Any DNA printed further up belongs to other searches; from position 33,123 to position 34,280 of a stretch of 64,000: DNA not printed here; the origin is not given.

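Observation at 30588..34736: A 1382-aa multidomain giant protein with no signal peptide: lectin-like head, Gly-rich and collagen-like repeats, two Ig-like domains, and an unknown C-terminal domain with a Cys/His pair.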

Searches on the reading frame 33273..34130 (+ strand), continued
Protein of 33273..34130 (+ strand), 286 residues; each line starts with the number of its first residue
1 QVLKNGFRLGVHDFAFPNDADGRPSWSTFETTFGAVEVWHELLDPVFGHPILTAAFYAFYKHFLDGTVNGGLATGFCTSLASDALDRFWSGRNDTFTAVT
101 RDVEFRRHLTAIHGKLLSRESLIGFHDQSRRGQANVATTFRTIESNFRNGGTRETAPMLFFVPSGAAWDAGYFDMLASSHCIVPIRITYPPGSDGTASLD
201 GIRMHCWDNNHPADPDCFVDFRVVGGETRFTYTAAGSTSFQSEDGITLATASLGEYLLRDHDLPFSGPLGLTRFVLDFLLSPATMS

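Call 99: search_protein_families(library=phrogs, proteins=[L019:6676-7974:+, L019:9637-10641:+, L016:7918-8862:+, L016:8921-9970:+, P0200], max_evalue=0.01)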
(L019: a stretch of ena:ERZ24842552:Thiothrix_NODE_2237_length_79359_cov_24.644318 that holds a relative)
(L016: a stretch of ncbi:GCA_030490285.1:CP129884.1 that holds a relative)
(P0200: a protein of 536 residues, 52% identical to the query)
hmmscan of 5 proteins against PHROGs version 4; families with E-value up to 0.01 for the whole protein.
L019:6676-7974:+ (433 aa): 8 families
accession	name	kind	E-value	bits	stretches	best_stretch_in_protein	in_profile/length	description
phrog_9942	-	tail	7.6e-10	38.4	1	97-262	647-810/1178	tail fiber protein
phrog_18345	-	tail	1.6e-08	34.4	1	94-121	431-458/956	tail fiber protein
phrog_34797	-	unknown function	0.00041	21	0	135-155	16-35/42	-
phrog_2282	-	tail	0.0021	18.1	0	22-105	352-412/547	tail fiber protein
phrog_9563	-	unknown function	0.0031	18.5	0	99-122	10-33/85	-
phrog_3269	-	tail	0.0031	17.2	0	104-132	25-52/689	tail protein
phrog_5906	-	unknown function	0.0069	17.3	0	105-124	41-60/197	-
phrog_28668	-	unknown function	0.0075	17.2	0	99-121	24-46/153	-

L019:9637-10641:+ (335 aa): 0 families

L016:7918-8862:+ (315 aa): 0 families

L016:8921-9970:+ (350 aa): 8 families
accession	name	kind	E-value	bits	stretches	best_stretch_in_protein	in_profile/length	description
phrog_3269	-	tail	8.2e-12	45.5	2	182-236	23-71/689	tail protein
phrog_9942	-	tail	2e-11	43.7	2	176-211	1101-1136/1178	tail fiber protein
phrog_28668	-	unknown function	4.5e-11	43.9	1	95-125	25-55/153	-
phrog_5906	-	unknown function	4e-09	37.7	1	70-122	13-63/197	-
phrog_18345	-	tail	9.8e-09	35.1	2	76-137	421-483/956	tail fiber protein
phrog_26019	-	unknown function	6.4e-07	28.3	0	180-217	1189-1226/1347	-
phrog_9563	-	unknown function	0.00014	22.9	0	178-206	8-36/85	-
phrog_13535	-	unknown function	0.0062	17.5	0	177-206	7-36/147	-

P0200 (536 aa): 0 families

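Call 100: find_encoding_contigs(protein=P0222, flank=8000, max_places=2)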
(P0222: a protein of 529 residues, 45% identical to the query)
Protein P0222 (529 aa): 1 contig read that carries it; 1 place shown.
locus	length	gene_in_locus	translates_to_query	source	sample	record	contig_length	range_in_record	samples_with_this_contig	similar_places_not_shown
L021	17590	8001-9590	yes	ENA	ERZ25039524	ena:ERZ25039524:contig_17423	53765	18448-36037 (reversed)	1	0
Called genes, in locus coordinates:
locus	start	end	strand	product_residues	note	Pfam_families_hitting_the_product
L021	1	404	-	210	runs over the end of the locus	PF13489:Methyltransf_23, PF13847:Methyltransf_31, PF08241:Methyltransf_11, PF08242:Methyltransf_12, PF13649:Methyltransf_25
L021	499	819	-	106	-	PF13744:HTH_37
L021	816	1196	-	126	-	PF05973:Gp49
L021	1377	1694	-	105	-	PF14384:BrnA_antitoxin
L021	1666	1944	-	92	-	PF04365:BrnT_toxin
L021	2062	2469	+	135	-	-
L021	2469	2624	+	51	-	-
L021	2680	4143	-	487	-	PF18914:DUF5666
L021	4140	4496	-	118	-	-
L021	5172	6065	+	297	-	-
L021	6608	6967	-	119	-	PF01609:DDE_Tnp_1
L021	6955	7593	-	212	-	PF05598:DUF772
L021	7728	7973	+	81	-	-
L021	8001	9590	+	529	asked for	-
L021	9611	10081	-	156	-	PF07883:Cupin_2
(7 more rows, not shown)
